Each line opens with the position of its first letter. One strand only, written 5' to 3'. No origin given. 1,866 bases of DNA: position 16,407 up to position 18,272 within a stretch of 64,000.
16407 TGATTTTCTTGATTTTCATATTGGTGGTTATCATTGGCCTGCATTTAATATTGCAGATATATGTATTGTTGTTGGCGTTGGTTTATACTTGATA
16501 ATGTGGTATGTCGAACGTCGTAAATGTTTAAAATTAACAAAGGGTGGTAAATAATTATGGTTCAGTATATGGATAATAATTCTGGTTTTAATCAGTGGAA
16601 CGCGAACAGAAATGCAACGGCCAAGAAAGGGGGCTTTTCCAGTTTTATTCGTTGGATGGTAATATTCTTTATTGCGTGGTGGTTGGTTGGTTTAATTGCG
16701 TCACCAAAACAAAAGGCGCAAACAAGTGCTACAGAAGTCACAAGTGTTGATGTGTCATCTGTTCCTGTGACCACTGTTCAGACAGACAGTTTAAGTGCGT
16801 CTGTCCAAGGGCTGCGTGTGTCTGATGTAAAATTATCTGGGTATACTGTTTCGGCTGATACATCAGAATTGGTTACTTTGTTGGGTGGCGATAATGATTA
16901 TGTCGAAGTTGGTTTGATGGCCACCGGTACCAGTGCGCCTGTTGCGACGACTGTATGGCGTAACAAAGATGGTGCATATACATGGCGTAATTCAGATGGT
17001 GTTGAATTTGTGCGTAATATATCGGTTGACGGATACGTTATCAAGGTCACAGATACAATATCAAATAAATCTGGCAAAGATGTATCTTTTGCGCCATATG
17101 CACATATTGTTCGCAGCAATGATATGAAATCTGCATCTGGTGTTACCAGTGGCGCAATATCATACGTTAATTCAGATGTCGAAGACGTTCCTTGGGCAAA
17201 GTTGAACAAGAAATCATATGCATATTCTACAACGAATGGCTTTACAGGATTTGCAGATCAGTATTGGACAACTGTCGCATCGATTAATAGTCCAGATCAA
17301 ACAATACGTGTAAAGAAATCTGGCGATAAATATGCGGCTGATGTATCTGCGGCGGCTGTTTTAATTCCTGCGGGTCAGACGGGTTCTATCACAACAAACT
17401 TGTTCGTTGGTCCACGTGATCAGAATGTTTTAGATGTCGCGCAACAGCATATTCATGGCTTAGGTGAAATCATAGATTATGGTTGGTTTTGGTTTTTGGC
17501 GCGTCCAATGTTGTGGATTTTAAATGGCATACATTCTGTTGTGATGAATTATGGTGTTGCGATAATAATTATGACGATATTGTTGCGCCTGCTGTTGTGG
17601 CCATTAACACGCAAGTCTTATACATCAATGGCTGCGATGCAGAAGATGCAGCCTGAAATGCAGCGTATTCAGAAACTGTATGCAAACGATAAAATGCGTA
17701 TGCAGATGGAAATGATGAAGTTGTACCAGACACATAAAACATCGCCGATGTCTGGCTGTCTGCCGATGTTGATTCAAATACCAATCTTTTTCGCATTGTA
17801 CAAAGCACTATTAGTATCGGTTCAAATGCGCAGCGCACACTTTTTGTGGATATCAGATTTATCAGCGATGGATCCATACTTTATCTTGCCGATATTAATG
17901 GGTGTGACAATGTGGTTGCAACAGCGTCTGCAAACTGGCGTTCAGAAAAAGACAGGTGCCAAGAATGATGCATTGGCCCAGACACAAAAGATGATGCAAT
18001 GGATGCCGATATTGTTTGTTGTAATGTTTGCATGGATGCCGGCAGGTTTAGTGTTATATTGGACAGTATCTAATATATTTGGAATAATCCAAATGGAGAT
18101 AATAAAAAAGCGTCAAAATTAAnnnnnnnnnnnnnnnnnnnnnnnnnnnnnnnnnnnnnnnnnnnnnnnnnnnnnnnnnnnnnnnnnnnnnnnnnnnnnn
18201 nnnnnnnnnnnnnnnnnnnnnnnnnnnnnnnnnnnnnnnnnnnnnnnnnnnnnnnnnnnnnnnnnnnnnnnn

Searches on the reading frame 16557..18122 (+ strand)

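Call 13: search_protein_families(library=pfam, proteins=[window:16557-18122:+], max_evalue=0.01)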
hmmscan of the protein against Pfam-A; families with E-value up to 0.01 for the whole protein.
window:16557-18122:+ (521 aa): 2 families
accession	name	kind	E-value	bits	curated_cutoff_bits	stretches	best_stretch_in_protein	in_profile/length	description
PF02096.25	60KD_IMP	-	3.2e-60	203.2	35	1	332-518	1-163/163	60Kd inner membrane protein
PF14849.12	YidC_periplas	-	4.7e-44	151.9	24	1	73-321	3-283/283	YidC periplasmic domain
